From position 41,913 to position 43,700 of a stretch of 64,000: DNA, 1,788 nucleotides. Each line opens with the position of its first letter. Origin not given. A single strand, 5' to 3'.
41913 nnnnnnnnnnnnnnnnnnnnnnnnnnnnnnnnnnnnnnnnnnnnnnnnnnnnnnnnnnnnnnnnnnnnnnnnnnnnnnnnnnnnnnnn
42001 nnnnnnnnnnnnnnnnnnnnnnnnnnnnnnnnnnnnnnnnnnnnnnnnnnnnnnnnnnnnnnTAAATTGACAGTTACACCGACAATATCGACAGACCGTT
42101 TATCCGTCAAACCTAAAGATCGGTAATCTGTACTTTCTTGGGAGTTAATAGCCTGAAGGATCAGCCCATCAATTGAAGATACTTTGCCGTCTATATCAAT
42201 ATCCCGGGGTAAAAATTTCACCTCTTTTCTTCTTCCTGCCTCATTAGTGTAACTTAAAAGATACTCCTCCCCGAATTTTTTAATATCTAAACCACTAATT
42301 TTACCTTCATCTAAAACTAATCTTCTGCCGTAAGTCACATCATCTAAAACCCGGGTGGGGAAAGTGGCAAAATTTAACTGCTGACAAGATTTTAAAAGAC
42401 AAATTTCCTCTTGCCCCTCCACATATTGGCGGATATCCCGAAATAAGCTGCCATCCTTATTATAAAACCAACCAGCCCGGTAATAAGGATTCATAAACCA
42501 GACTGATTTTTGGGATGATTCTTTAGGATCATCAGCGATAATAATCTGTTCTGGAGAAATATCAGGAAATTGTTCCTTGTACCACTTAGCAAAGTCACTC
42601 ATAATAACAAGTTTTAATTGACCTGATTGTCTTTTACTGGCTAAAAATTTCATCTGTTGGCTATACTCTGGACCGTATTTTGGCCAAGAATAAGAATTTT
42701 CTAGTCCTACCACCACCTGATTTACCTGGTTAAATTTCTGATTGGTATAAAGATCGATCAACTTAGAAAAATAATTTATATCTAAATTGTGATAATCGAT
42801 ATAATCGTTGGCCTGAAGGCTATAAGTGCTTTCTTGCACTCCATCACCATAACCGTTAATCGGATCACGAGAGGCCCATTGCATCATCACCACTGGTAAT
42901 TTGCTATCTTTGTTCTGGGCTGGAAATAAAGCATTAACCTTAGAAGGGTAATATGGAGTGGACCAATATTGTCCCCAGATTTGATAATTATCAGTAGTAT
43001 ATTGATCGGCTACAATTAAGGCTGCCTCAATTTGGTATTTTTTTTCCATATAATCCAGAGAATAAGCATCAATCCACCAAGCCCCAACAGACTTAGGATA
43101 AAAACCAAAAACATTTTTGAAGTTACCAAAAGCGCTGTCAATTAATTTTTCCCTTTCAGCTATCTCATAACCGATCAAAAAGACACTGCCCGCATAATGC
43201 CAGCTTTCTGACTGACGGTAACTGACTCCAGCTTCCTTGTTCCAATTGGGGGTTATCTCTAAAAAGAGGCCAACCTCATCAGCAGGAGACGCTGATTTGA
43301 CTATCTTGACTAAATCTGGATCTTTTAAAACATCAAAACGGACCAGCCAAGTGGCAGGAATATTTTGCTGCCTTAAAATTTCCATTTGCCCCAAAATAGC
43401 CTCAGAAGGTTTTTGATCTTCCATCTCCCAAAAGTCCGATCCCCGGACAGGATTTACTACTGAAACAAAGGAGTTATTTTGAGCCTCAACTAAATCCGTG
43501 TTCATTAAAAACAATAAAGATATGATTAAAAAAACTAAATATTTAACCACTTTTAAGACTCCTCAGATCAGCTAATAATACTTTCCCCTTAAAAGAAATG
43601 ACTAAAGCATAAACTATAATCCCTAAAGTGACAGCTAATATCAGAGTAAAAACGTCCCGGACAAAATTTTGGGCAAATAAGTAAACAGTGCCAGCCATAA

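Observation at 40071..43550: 1159 aa fusion of a secreted ~480 aa domain to a GT-C-like membrane domain, next to a stand-alone paralog of the membrane domain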

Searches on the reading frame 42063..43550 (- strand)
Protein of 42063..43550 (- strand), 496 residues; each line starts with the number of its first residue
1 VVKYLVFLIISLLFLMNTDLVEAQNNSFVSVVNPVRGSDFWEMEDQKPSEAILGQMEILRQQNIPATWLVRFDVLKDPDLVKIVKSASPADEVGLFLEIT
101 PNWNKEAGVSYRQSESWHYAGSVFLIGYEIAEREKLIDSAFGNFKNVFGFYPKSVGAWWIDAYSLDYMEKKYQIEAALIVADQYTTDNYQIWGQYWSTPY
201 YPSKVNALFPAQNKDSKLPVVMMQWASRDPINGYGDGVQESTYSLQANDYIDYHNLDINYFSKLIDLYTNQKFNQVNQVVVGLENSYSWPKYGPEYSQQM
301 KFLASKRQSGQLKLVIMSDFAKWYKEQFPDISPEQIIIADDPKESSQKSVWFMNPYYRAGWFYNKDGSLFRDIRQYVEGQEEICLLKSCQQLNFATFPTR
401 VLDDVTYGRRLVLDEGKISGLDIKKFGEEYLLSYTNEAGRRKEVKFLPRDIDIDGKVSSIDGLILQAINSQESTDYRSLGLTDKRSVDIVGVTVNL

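Call 8: find_homologous_proteins(query=window:42063-43550:-, max_evalue=0.001)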
Query seq(496 aa) (496 aa): 379 proteins with E <= 0.001 among 8000 candidates; the best 120 are listed.
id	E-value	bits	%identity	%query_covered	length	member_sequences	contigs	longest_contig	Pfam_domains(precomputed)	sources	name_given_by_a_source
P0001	1.0e-204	699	62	96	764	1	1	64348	-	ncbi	-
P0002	2.3e-203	695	60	96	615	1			-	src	-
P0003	5.7e-203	693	62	96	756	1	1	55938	-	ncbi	-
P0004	1.0e-188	646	59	91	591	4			-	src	-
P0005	1.1e-168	580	63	78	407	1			PF12979.14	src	-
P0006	1.2e-166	573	60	81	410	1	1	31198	PF12979.14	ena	-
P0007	5.1e-166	571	61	81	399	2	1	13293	-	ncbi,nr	ncbi:hypothetical protein HYW43_00620, partial [Candidatus Daviesbacteria bacterium]|nr:hypothetical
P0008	8.2e-160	551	63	74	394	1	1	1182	PF12979.14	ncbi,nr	ncbi:MAG: hypothetical protein Q8Q86_00155, partial [Candidatus Daviesbacteria bacterium]|nr:hypothe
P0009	2.1e-158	546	51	93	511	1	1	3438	-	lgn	-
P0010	6.7e-158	545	50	92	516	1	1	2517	-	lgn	-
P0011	4.2e-154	532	49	94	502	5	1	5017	-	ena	-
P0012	2.9e-153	529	53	90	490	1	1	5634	-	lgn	-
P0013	3.9e-151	522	50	90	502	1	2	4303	-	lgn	-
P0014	1.3e-149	517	51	93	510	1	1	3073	-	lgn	-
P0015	3.1e-147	510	47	97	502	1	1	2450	-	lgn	-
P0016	2.1e-143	497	48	92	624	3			PF12979.14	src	-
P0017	2.9e-141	490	49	95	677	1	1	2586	PF12979.14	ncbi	-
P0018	9.0e-141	488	50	88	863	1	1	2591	PF12979.14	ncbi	ncbi:MAG: Uncharacterized protein G01um101493_351, partial [Microgenomates group bacterium Gr01-1014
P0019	4.0e-140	486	47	91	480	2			PF12979.14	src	-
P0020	7.1e-140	485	50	84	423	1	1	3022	PF12979.14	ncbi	ncbi:MAG: hypothetical protein G01um101493_264, partial [Microgenomates group bacterium Gr01-1014_93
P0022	7.2e-130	452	51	82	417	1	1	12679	PF12979.14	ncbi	-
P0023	3.8e-127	443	45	92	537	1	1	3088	PF12979.14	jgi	jgi:hypothetical protein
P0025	1.9e-115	405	61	58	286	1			PF12979.14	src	-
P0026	3.0e-114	401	49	76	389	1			PF12979.14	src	-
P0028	2.7e-99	351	45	77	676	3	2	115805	-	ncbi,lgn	-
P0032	7.2e-98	347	58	53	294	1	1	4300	PF12979.14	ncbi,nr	ncbi:MAG: hypothetical protein NTV20_01820 [Candidatus Shapirobacteria bacterium]|nr:hypothetical pr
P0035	2.2e-95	339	36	88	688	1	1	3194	PF12979.14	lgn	-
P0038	1.6e-94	336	40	81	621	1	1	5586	PF12979.14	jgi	jgi:hypothetical protein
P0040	2.9e-94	335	43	78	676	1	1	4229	PF12979.14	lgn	-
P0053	3.9e-91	324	38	94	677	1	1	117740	-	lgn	-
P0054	4.0e-91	324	39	81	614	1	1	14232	PF12979.14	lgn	-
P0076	3.7e-88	315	42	77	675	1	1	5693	PF12979.14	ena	-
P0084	2.8e-86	308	41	81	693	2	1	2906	PF12979.14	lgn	-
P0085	3.4e-86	308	40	84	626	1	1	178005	PF12979.14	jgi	jgi:hypothetical protein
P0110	2.6e-84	302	44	75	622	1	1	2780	PF12979.14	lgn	-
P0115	1.0e-83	300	45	68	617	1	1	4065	PF12979.14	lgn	-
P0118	2.5e-83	299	43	67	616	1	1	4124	PF12979.14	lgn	-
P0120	3.6e-83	298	43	76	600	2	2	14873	PF12979.14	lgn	-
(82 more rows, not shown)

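Call 16: search_solved_structures(query=A2, max_evalue=10, show_alignments=2)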
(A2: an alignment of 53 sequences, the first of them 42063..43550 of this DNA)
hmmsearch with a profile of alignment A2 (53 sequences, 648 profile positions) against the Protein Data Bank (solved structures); distinct sequences matched with E-value up to 10: 3.
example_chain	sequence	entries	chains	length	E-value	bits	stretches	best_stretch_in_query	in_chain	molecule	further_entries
3lm3_A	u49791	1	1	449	1.1e-06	31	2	144-219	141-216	uncharacterized protein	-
9gl1_A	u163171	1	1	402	0.67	11.9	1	248-296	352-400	Acetylpolyamine aminohydrolase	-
8pbv_A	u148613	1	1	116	2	10.3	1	295-342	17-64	Protein Turandot A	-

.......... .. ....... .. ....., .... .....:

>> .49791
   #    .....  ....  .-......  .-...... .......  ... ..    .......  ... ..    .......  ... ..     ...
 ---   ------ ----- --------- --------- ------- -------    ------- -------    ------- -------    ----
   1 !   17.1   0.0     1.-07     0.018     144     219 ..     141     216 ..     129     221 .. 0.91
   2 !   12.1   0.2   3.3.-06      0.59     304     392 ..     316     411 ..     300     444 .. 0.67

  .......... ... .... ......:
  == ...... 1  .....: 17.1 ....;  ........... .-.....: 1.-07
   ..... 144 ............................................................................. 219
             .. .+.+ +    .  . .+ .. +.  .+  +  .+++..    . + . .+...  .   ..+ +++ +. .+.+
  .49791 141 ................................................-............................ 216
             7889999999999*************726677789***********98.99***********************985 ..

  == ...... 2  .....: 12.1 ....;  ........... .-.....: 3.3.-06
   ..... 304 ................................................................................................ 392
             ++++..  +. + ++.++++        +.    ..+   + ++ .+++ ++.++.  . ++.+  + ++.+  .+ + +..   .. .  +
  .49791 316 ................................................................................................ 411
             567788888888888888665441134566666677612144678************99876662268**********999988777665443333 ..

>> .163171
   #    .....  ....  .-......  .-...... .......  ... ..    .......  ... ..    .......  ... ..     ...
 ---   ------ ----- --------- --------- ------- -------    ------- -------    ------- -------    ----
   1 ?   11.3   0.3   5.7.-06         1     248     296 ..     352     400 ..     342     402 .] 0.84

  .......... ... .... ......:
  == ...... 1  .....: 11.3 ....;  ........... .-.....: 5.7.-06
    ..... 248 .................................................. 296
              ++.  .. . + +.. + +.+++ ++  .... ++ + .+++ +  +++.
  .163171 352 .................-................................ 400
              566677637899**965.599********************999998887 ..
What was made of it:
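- On DUF3863 (PF12979): Profile hmmsearch E 1.1e-6 (call 16).
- Closest known: DUF3863. Same: A profile match at E 1.1e-6, with shared Q...D and PYYPS motifs (call 16).
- Profile against PDB: 3lm3 E 1.1e-6 (call 16). Q183, D187 and PYYPS are shared with 3lm3 (call 16). Q183 and D187 are shared with 3lm3 (call 16).
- Tried and rejected: A family profile was needed to reach significance (call 16).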

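Call 17: search_protein_families(library=pfam, alignment_id=A2, max_evalue=0.01)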
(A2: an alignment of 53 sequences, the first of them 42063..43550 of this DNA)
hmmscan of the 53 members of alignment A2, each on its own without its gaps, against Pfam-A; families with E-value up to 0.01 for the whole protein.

A. member 1, window:42063-43550:- (496 aa): 0 families

B. families by the number of members that match (of 53 scanned): 3 families
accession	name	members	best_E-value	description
PF12979.12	DUF3863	7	0.00025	Domain of Unknown Function with PDB structure (DUF3863)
PF17457.7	DUF5420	1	0.0018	Family of unknown function (DUF5420)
PF18290.7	Nudix_hydro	1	0.002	Nudix hydrolase domain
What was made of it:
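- On DUF3863 (PF12979): Seven of 53 relatives hit weakly, best E 2.5e-4 (call 17).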

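Call 66: find_encoding_contigs(protein=P0028, flank=8000, max_places=1)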
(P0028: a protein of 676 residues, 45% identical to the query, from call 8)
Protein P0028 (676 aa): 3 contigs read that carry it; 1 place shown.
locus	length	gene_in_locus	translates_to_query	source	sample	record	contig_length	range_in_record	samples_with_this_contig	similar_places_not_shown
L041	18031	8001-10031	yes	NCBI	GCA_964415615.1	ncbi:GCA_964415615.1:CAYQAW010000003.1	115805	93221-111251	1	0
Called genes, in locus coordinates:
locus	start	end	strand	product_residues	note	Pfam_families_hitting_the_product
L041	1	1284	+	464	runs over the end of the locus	PF13231:PMT_2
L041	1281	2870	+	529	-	PF02366:PMT, PF13231:PMT_2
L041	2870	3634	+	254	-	PF00535:Glycos_transf_2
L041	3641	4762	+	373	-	PF13439:Glyco_transf_4, PF00534:Glycos_transf_1, PF13692:Glyco_trans_1_4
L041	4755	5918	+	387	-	-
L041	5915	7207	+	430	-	PF01943:Polysacc_synt, PF13440:Polysacc_synt_3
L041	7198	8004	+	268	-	PF00535:Glycos_transf_2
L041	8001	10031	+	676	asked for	-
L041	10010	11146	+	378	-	PF13439:Glyco_transf_4, PF20706:GT4-conflict, PF00534:Glycos_transf_1, PF13692:Glyco_trans_1_4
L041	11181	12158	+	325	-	PF01073:3Beta_HSD, PF01370:Epimerase, PF13460:NAD_binding_10 (weak), PF16363:GDP_Man_Dehyd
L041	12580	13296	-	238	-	PF00535:Glycos_transf_2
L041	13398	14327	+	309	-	PF13011:LZ_Tnp_IS481 (weak), PF13384:HTH_23, PF13518:HTH_28, PF13551:HTH_29 (weak), PF13565:HTH_32, PF00665:rve, PF13683:rve_3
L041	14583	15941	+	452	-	PF03446:NAD_binding_2 (weak), PF03721:UDPG_MGDP_dh_N, PF00984:UDPG_MGDP_dh, PF03720:UDPG_MGDP_dh_C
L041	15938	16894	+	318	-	PF01073:3Beta_HSD, PF01370:Epimerase, PF02719:Polysacc_synt_2, PF04321:RmlD_sub_bind, PF05368:NmrA, PF07993:NAD_binding_4 (faint), PF16363:GDP_Man_Dehyd, PF13460:NAD_binding_10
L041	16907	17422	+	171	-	PF18915:DUF5667 (weak)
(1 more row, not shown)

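Call 67: find_encoding_contigs(protein=P0053, flank=8000, max_places=1)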
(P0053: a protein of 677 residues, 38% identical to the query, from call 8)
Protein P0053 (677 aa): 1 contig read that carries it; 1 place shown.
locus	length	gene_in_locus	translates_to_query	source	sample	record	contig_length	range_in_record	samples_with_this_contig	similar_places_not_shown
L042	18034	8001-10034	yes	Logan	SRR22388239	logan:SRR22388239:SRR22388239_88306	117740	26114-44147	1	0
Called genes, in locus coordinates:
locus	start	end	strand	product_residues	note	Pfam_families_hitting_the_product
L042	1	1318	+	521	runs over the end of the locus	PF02366:PMT (weak), PF13231:PMT_2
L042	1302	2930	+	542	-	PF13231:PMT_2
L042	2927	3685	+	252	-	PF00535:Glycos_transf_2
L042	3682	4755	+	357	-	PF13439:Glyco_transf_4 (weak), PF00534:Glycos_transf_1, PF13692:Glyco_trans_1_4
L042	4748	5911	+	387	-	PF04188:Mannosyl_trans2 (weak)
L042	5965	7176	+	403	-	PF01943:Polysacc_synt, PF13440:Polysacc_synt_3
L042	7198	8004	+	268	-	PF00535:Glycos_transf_2, PF13641:Glyco_tranf_2_3 (weak)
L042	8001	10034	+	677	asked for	-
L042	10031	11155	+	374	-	PF13439:Glyco_transf_4, PF20706:GT4-conflict, PF00534:Glycos_transf_1, PF13692:Glyco_trans_1_4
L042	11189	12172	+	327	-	PF01073:3Beta_HSD, PF01370:Epimerase, PF07993:NAD_binding_4 (faint), PF13460:NAD_binding_10, PF16363:GDP_Man_Dehyd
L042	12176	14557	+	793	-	-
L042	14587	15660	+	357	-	PF01073:3Beta_HSD (weak), PF01370:Epimerase, PF02719:Polysacc_synt_2, PF04321:RmlD_sub_bind, PF16363:GDP_Man_Dehyd, PF07993:NAD_binding_4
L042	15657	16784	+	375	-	PF00106:adh_short, PF01073:3Beta_HSD, PF01370:Epimerase, PF02719:Polysacc_synt_2, PF05368:NmrA, PF07993:NAD_binding_4, PF16363:GDP_Man_Dehyd, PF13460:NAD_binding_10, +2 more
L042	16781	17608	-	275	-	-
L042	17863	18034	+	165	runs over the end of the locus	PF18915:DUF5667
